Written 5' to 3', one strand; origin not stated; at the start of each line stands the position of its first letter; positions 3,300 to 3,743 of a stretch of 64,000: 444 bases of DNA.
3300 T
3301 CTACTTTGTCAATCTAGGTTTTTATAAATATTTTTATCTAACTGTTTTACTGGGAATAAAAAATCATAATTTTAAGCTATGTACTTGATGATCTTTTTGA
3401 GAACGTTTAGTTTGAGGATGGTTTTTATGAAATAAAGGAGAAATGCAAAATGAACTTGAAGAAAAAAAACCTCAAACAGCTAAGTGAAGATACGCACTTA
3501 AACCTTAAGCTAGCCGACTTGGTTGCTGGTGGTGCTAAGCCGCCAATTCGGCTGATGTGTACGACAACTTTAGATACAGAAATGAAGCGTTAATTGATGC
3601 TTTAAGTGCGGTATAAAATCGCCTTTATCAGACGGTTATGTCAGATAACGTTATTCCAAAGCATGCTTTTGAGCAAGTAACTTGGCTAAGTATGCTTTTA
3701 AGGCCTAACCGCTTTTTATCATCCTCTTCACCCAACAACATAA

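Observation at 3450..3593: Unannotated 47-aa ORF with strong Shine-Dalgarno and a double-glycine leader-like motif next to the TetR-RND locus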

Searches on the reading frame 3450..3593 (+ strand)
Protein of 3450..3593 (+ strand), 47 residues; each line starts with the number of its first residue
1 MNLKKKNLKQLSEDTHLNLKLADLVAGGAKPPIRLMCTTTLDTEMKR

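Call 5: search_protein_families(library=ncbifam, proteins=[window:3450-3593:+], max_evalue=1)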
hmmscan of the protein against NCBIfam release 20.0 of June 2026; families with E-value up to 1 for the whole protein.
window:3450-3593:+ (47 aa): 0 families

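Call 8: find_homologous_proteins(query=window:3450-3593:+, max_evalue=10)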
Query window:3450-3593:+ (47 aa): 2 proteins with E <= 10 among 2 candidates.
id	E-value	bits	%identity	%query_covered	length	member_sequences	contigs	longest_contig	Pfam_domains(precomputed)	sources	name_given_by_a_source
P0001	9.3e-23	94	100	100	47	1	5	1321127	-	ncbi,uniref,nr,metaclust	ncbi:hypothetical protein [Pseudoalteromonas luteoviolacea]|uniref:Uncharacterized protein n=1 Tax=P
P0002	5.9e-19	83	87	100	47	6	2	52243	-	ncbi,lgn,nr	ncbi:hypothetical protein J8M21_23145 [Pseudoalteromonas luteoviolacea]|nr:hypothetical protein [Pse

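Call 10: find_encoding_contigs(protein=P0002, flank=6000, max_places=10)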
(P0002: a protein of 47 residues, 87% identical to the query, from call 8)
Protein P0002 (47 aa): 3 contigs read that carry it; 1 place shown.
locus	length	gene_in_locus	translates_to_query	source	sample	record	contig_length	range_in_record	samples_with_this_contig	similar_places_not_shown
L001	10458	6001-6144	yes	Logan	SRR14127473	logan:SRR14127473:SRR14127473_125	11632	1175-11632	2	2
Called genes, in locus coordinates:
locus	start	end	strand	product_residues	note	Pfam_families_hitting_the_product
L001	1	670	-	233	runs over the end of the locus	-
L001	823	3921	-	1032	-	PF00873:ACR_tran, PF03176:MMPL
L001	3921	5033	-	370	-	PF25917:BSH_RND (faint), PF25876:HH_MFP_RND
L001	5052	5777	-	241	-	PF00440:TetR_N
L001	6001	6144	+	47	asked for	-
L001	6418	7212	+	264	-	PF08021:FAD_binding_9, PF04954:SIP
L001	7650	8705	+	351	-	-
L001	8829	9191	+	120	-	-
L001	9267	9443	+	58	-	PF27718:UCP019853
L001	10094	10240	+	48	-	-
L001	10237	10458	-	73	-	?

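Call 11: find_encoding_contigs(protein=P0001, flank=6000, max_places=10)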
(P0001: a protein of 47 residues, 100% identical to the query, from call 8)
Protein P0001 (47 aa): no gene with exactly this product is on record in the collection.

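Call 14: search_protein_families(library=pfam, proteins=[window:3450-3593:+], max_evalue=0.01)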
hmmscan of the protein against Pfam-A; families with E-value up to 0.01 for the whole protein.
window:3450-3593:+ (47 aa): 0 families

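Call 22: search_protein_families(library=pfam, proteins=[window:3450-3590:+], max_evalue=10)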
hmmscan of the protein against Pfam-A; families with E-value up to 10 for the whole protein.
seq(47 aa): 0 families

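Call 23: search_protein_representatives(alignment_id=A2)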
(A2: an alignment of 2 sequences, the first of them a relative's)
Query: 2 sequences, 47 profile positions. Proteins with E-value up to 0.001 (for the whole library): 3; up to 1e-10: 1; up to 1e-30: 1. The best 3 are listed.
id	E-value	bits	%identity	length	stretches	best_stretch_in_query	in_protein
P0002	2.8e-32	126.1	-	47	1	1-47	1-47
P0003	5.9e-10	54.6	-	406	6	12-42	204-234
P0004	4.3e-04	35.8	-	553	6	22-39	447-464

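Call 34: find_homologous_proteins(query=A3, max_evalue=10)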
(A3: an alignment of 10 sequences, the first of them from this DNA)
Query A3 (10 sequences) (47 aa, profile of the alignment): 12 proteins with E <= 10 among 37 candidates.
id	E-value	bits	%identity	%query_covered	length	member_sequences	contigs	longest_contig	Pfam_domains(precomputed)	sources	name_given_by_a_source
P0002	4.1e-22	96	87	100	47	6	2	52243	-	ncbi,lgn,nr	ncbi:hypothetical protein J8M21_23145 [Pseudoalteromonas luteoviolacea]|nr:hypothetical protein [Pse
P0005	9.3e-21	91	-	-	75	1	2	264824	-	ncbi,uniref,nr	ncbi:hypothetical protein [Pseudoalteromonas luteoviolacea]|uniref:Uncharacterized protein n=1 Tax=P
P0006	1.6e-20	91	-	-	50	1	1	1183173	-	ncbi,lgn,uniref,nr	ncbi:hypothetical protein [Pseudoalteromonas umbrosa]|uniref:hypothetical protein n=1 Tax=Pseudoalte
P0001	2.7e-19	87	100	100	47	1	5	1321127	-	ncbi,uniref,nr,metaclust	ncbi:hypothetical protein [Pseudoalteromonas luteoviolacea]|uniref:Uncharacterized protein n=1 Tax=P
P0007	4.8e-19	86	-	-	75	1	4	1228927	-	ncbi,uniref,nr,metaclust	ncbi:hypothetical protein [Pseudoalteromonas luteoviolacea]|uniref:Uncharacterized protein n=1 Tax=P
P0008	1.4e-18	84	-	-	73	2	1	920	-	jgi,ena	-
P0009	2.0e-18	84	-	-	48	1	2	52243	-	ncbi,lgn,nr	ncbi:hypothetical protein J8M21_23170 [Pseudoalteromonas luteoviolacea]|nr:hypothetical protein [Pse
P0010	2.0e-16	77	-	-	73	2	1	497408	-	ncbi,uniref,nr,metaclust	ncbi:hypothetical protein PRUB_a2463 [Pseudoalteromonas rubra]|uniref:Uncharacterized protein n=1 Ta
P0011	8.9e-15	72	-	-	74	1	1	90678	-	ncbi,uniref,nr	ncbi:hypothetical protein C3B51_15280 [Pseudoalteromonas rubra]|uniref:Uncharacterized protein n=1 T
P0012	1.2e-11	62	-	-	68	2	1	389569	-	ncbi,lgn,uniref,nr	ncbi:hypothetical protein J8M20_09265 [Pseudoalteromonas luteoviolacea]|uniref:hypothetical protein 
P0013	1.5e-6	46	-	-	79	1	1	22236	-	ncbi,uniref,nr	ncbi:hypothetical protein [Pseudoalteromonas sp. S16_S37]|uniref:hypothetical protein n=1 Tax=Pseudo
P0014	5.6e-6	44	-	-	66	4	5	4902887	-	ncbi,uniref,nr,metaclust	ncbi:hypothetical protein [Pseudoalteromonas luteoviolacea]|uniref:Uncharacterized protein n=1 Tax=P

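Call 36: find_encoding_contigs(protein=P0010, flank=10000, max_places=3)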
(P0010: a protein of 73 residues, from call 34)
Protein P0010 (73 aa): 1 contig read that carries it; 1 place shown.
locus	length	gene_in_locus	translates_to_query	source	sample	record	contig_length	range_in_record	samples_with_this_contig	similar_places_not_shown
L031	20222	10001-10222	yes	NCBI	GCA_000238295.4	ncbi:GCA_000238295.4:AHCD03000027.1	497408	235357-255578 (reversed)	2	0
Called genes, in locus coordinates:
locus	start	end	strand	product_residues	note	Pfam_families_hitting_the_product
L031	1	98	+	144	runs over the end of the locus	-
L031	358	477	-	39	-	-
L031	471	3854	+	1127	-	-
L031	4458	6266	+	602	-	PF00041:fn3 (weak), PF18370:RGI_lyase (weak), PF03150:CCP_MauG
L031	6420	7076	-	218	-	-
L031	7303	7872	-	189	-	-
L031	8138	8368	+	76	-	PF13560:HTH_31 (weak)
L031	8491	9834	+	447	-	-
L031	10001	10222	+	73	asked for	-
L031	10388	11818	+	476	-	PF00270:DEAD, PF04851:ResIII (weak), PF00271:Helicase_C, PF22590:Cas3-like_C_2 (faint), PF03880:DbpA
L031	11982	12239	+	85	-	PF01197:Ribosomal_L31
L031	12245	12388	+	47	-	PF00444:Ribosomal_L36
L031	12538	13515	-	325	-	-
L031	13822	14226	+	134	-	PF02472:ExbD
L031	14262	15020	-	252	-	PF00497:SBP_bac_3 (faint)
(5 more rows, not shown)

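Call 37: find_encoding_contigs(protein=P0014, flank=10000, max_places=3)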
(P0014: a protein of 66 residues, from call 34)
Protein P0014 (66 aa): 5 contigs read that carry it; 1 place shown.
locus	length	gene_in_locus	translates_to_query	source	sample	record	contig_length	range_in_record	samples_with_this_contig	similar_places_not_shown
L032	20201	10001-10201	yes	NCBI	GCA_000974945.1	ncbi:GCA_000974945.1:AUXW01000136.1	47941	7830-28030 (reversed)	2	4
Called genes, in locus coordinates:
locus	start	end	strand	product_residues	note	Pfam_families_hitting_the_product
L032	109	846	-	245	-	PF00795:CN_hydrolase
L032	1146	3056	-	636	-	PF01079:Hint (faint)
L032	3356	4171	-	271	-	PF12146:Hydrolase_4 (weak), PF12697:Abhydrolase_6 (faint), PF00561:Abhydrolase_1 (faint), PF01738:DLH (faint), PF00326:Peptidase_S9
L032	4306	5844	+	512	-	PF01546:Peptidase_M20, PF07687:M20_dimer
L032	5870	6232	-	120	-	-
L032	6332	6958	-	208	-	PF01810:LysE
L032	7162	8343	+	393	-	PF01731:Arylesterase (faint), PF10282:Lactonase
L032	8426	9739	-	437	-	-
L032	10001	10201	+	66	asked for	-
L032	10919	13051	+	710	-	PF00486:Trans_reg_C, PF07676:PD40 (faint), PF26549:Tricorn_N (faint), PF26550:Tricorn_2nd (faint)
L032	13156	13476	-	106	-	PF11196:DUF2834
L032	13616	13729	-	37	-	-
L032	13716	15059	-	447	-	PF02812:ELFV_dehydrog_N, PF00208:ELFV_dehydrog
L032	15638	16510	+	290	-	PF05368:NmrA, PF13460:NAD_binding_10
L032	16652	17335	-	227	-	-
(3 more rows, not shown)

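Call 38: find_encoding_contigs(protein=P0013, flank=10000, max_places=3)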
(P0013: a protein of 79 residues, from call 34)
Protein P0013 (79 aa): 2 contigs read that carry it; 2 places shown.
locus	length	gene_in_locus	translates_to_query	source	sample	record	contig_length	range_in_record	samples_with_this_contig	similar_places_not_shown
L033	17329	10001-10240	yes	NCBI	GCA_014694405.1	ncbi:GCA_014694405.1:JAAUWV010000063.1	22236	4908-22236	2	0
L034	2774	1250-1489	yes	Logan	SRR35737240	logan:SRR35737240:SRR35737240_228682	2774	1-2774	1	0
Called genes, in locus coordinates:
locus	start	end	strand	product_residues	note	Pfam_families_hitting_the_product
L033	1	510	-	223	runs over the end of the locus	PF13386:DsbD_2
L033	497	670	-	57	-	PF03597:FixS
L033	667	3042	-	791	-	PF12156:ATPase-cat_bd, PF00403:HMA, PF00122:E1-E2_ATPase, PF00702:Hydrolase, PF08282:Hydrolase_3 (faint)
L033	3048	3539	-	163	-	PF05751:FixH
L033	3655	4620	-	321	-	PF14715:FixP_N, PF00034:Cytochrom_C, PF13442:Cytochrome_CBB3, PF00034:Cytochrom_C (weak), PF13442:Cytochrome_CBB3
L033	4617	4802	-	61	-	PF05545:FixQ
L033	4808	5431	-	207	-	PF02433:FixO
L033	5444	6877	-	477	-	PF00115:COX1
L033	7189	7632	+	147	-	-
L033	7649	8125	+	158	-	PF01272:GreA_GreB (weak)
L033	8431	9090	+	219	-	PF10502:Peptidase_S26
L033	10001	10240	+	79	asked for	-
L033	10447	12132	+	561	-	PF22352:K319L-like_PKD, PF03572:Peptidase_S41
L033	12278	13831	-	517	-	-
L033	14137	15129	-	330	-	PF00165:HTH_AraC, PF12833:HTH_18, PF00165:HTH_AraC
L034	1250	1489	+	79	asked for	-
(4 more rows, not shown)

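Call 54: find_homologous_proteins(query=A6, max_evalue=10)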
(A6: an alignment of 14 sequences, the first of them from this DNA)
Query A6 (14 sequences) (47 aa, profile of the alignment): 32 proteins with E <= 10 among 444 candidates.
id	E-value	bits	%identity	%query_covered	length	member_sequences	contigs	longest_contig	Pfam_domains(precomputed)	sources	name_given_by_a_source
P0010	2.1e-25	107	-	-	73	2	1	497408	-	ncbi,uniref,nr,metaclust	ncbi:hypothetical protein PRUB_a2463 [Pseudoalteromonas rubra]|uniref:Uncharacterized protein n=1 Ta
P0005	6.3e-25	105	-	-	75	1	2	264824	-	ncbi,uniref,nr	ncbi:hypothetical protein [Pseudoalteromonas luteoviolacea]|uniref:Uncharacterized protein n=1 Tax=P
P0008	1.1e-22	98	-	-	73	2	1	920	-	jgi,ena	-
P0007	1.1e-22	98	-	-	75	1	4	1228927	-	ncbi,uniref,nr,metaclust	ncbi:hypothetical protein [Pseudoalteromonas luteoviolacea]|uniref:Uncharacterized protein n=1 Tax=P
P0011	1.4e-22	97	-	-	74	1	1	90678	-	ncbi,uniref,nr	ncbi:hypothetical protein C3B51_15280 [Pseudoalteromonas rubra]|uniref:Uncharacterized protein n=1 T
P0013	2.6e-21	93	-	-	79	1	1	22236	-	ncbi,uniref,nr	ncbi:hypothetical protein [Pseudoalteromonas sp. S16_S37]|uniref:hypothetical protein n=1 Tax=Pseudo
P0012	7.0e-19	86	-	-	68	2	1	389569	-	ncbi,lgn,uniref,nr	ncbi:hypothetical protein J8M20_09265 [Pseudoalteromonas luteoviolacea]|uniref:hypothetical protein 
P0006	5.2e-17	80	-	-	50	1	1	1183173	-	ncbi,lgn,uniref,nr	ncbi:hypothetical protein [Pseudoalteromonas umbrosa]|uniref:hypothetical protein n=1 Tax=Pseudoalte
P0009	7.3e-16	76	-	-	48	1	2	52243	-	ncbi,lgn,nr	ncbi:hypothetical protein J8M21_23170 [Pseudoalteromonas luteoviolacea]|nr:hypothetical protein [Pse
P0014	8.4e-16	76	-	-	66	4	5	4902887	-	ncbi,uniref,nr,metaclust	ncbi:hypothetical protein [Pseudoalteromonas luteoviolacea]|uniref:Uncharacterized protein n=1 Tax=P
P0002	2.6e-13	68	87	100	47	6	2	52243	-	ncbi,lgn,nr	ncbi:hypothetical protein J8M21_23145 [Pseudoalteromonas luteoviolacea]|nr:hypothetical protein [Pse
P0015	1.0e-12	66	-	-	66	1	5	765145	-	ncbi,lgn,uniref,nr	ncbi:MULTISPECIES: hypothetical protein [Pseudoalteromonas]|uniref:Uncharacterized protein n=2 Tax=P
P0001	1.1e-10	59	100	100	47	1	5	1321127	-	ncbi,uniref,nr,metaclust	ncbi:hypothetical protein [Pseudoalteromonas luteoviolacea]|uniref:Uncharacterized protein n=1 Tax=P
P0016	1.4e-6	46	40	89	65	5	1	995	-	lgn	-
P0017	1.8e-6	46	-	-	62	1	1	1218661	-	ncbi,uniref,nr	ncbi:hypothetical protein SG34_030235 [Thalassomonas viridans]|uniref:Uncharacterized protein n=1 Ta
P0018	9.2e-6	44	35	49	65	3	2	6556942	-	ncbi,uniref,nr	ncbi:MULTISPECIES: hypothetical protein [Thalassomonas]|uniref:Uncharacterized protein n=1 Tax=Thala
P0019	2.3e-5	42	-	-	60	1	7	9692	-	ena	-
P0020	2.3e-5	42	57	30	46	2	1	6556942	-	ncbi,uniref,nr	ncbi:hypothetical protein [Thalassomonas actiniarum]|uniref:Uncharacterized protein n=1 Tax=Thalasso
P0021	4.4e-5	41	-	-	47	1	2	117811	-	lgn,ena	-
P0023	3.3e-4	39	42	26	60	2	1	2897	-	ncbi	-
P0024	3.7e-4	38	-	-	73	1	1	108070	-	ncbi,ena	-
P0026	7.3e-4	38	-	-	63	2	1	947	-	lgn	-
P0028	1.2e-3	37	-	-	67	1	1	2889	-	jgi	jgi:hypothetical protein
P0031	3.4e-2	32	80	11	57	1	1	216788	-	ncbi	-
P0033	1.6e-1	30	50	21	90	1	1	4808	-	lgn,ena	-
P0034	3.1e-1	29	-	-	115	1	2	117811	-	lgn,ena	-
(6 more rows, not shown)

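Call 56: search_protein_families(library=ncbifam, proteins=[P0017, P0018, P0021, P0023, P0024, P0026, P0028, P0031, P0033, P0016], max_evalue=10)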
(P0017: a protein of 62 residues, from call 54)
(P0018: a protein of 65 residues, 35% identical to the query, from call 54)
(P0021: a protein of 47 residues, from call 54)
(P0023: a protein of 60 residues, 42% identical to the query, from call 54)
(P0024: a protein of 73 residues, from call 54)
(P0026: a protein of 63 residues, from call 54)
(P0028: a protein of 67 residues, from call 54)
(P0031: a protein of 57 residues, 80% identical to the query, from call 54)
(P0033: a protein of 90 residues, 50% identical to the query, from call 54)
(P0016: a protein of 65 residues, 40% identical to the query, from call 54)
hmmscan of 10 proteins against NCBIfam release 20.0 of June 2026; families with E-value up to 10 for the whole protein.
P0017 (62 aa): 0 families

P0018 (65 aa): 0 families

P0021 (47 aa): 0 families

P0023 (60 aa): 0 families

P0024 (73 aa): 0 families

P0026 (63 aa): 0 families

P0028 (67 aa): 0 families

P0031 (57 aa): 0 families

P0033 (90 aa): 0 families

P0016 (65 aa): 1 family
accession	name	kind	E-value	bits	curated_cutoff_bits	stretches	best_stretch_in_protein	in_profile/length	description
NF038158.1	lant_leader_L1b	domain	0.38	10.9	27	1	2-17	6-21/28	class I lanthipeptide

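Call 57: find_encoding_contigs(protein=P0018, flank=10000, max_places=4)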
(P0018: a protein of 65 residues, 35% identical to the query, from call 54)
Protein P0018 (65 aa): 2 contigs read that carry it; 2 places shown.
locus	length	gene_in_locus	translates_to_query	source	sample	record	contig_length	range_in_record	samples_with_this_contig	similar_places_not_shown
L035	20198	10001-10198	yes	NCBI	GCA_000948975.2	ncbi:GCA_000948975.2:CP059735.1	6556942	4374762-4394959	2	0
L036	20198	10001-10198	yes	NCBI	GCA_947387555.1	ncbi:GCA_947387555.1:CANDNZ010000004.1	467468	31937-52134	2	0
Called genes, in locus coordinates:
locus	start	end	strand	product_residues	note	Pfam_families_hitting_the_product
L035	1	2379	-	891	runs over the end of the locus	PF07715:Plug, PF00593:TonB_dep_Rec_b-barrel, PF14905:OMP_b-brl_3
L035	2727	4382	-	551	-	PF00342:PGI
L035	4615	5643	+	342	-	PF00356:LacI, PF00532:Peripla_BP_1, PF13407:Peripla_BP_4, PF13377:Peripla_BP_3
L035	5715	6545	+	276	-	-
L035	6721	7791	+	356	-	PF20597:pAdhesive_15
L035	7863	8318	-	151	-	PF22381:Staph_reg_Sar_Rot, PF12802:MarR_2, PF01047:MarR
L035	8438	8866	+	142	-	PF02566:OsmC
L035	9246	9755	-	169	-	PF00583:Acetyltransf_1, PF13302:Acetyltransf_3 (weak)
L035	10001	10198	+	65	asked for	-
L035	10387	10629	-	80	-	PF11391:DUF2798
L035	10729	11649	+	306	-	PF00126:HTH_1, PF03466:LysR_substrate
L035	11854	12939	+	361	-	PF08668:HDOD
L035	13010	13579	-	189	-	PF02190:LON_substr_bdg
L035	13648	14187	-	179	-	-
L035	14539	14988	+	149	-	-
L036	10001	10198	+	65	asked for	-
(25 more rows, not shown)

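Call 58: find_encoding_contigs(protein=P0021, flank=10000, max_places=4)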
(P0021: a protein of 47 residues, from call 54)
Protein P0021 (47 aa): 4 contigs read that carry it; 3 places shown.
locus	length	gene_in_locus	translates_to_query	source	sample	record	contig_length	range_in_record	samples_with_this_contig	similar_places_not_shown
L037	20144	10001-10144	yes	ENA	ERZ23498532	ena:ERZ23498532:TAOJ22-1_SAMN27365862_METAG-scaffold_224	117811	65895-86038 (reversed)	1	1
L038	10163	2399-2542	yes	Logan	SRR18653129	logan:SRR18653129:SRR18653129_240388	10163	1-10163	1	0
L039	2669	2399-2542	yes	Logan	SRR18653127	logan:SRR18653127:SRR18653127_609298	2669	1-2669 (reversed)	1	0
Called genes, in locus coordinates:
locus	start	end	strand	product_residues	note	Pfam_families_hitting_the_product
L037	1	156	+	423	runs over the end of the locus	-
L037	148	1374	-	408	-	PF05147:LANC_like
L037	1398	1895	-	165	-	PF05981:CreA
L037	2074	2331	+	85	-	PF03693:ParD_antitoxin (weak)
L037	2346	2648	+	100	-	PF05016:ParE_toxin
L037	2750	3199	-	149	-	PF04828:GFA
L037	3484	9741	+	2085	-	PF02012:BNR (faint), PF15902:Sortilin-Vps10 (faint)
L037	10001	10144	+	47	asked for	-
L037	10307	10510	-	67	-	PF00356:LacI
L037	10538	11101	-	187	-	-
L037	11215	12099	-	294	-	PF00126:HTH_1, PF03466:LysR_substrate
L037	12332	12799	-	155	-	PF00583:Acetyltransf_1, PF13673:Acetyltransf_10, PF13508:Acetyltransf_7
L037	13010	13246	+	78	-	-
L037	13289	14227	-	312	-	PF02517:Rce1-like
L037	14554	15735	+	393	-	PF00698:Acyl_transf_1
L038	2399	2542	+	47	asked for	-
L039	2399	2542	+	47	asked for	-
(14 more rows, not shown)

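Call 59: find_encoding_contigs(protein=P0034, flank=10000, max_places=3)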
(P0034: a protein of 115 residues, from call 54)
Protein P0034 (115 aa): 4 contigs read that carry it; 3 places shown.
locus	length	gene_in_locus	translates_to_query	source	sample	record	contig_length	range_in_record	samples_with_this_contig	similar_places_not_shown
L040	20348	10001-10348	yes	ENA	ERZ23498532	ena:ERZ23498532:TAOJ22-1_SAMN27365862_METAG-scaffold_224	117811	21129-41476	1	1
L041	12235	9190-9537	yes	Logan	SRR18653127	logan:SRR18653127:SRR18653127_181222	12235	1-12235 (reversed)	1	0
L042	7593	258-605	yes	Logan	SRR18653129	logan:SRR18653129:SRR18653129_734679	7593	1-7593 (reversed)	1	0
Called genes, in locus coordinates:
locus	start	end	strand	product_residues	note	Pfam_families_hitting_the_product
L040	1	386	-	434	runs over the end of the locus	PF00270:DEAD, PF04851:ResIII, PF00271:Helicase_C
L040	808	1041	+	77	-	-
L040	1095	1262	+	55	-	-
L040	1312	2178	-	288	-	PF00849:PseudoU_synth_2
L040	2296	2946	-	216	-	PF01522:Polysacc_deac_1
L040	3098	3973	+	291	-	-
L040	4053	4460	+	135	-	PF18765:Polbeta (weak), PF01934:HepT-like (weak)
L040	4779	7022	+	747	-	PF01136:Peptidase_U32, PF12392:DUF3656 (weak)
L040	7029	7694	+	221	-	PF13417:GST_N_3, PF13409:GST_N_2, PF13410:GST_C_2, PF00043:GST_C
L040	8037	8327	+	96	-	PF01381:HTH_3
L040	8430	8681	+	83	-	PF05901:Excalibur (faint)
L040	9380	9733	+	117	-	PF03795:YCII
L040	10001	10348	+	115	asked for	-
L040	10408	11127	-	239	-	PF14329:DUF4386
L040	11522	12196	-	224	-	-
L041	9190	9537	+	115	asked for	-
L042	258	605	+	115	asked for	-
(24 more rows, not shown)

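Call 73: find_encoding_contigs(protein=P0017, flank=10000, max_places=2)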
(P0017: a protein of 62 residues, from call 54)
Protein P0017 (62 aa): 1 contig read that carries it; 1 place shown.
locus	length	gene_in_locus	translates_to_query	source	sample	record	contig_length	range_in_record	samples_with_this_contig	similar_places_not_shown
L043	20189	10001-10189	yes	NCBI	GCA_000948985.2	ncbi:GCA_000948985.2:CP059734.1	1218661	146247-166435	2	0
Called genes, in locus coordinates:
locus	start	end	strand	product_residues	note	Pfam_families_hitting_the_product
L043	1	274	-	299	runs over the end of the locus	PF06245:DUF1015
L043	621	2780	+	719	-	PF13517:FG-GAP_3 (faint), PF01839:FG-GAP (faint)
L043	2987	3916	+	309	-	PF14099:Polysacc_lyase (weak)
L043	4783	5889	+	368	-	PF00266:Aminotran_5, PF01212:Beta_elim_lyase (weak)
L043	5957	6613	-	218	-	-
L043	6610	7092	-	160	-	PF08281:Sigma70_r4_2 (weak)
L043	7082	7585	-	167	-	PF00578:AhpC-TSA, PF08534:Redoxin, PF00085:Thioredoxin, PF13098:Thioredoxin_2, PF13905:Thioredoxin_8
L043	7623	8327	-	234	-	PF02683:DsbD_TM, PF13386:DsbD_2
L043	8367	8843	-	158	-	-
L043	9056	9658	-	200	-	PF01323:DSBA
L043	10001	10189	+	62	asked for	-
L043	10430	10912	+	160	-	PF12625:Arabinose_bd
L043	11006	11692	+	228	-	-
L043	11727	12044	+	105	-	-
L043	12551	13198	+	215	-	-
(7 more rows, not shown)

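Call 74: find_encoding_contigs(protein=P0020, flank=10000, max_places=2)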
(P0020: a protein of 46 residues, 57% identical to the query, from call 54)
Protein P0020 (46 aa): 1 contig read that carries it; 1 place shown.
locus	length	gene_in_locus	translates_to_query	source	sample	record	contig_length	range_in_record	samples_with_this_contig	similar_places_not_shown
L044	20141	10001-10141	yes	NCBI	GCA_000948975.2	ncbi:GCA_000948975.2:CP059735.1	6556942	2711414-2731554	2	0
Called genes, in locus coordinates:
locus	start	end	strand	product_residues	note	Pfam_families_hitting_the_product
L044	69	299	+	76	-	-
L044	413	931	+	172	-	PF08002:DUF1697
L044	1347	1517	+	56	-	-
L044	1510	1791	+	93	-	-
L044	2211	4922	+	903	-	PF07715:Plug, PF00593:TonB_dep_Rec_b-barrel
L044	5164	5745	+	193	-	PF00440:TetR_N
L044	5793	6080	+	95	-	PF03795:YCII (weak)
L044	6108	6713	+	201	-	PF03352:Adenine_glyco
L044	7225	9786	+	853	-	PF08453:Peptidase_M9_N, PF01752:Peptidase_M9, PF04151:PPC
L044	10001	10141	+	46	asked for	-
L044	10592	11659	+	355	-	-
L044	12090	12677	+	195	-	PF01292:Ni_hydr_CYTB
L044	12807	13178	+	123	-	-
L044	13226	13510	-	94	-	-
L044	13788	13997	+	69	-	-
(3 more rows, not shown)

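Call 82: find_related_loci(query=A8, collection=metagenome_contigs, flank=10000)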
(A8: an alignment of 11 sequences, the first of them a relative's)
Query A8 (63 aa) in metagenome_contigs; peptide patterns used: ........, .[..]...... (x = any residue, [..] = any of these).
600 stretches matched a pattern (row limit reached: there are more); 9 encode a relative of the query (tblastn E <= 1e-3); 9 distinct loci.
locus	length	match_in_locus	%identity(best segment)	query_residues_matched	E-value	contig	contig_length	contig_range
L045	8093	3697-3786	77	1-30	2e-10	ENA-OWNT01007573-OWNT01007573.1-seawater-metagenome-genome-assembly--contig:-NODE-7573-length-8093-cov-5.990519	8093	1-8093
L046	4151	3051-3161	57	1-37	4e-9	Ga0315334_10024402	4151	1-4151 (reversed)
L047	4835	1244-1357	50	1-38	1e-7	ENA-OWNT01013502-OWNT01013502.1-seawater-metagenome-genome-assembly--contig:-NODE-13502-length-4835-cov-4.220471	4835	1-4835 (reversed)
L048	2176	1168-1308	39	2-50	3e-7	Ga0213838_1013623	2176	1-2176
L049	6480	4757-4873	51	9-47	4e-7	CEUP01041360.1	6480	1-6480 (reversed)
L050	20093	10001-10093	58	1-31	2e-6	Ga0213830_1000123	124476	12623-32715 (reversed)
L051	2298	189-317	45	12-60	5e-6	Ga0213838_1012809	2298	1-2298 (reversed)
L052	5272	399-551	61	1-51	4e-6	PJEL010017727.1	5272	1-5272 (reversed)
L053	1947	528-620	61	1-31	1e-5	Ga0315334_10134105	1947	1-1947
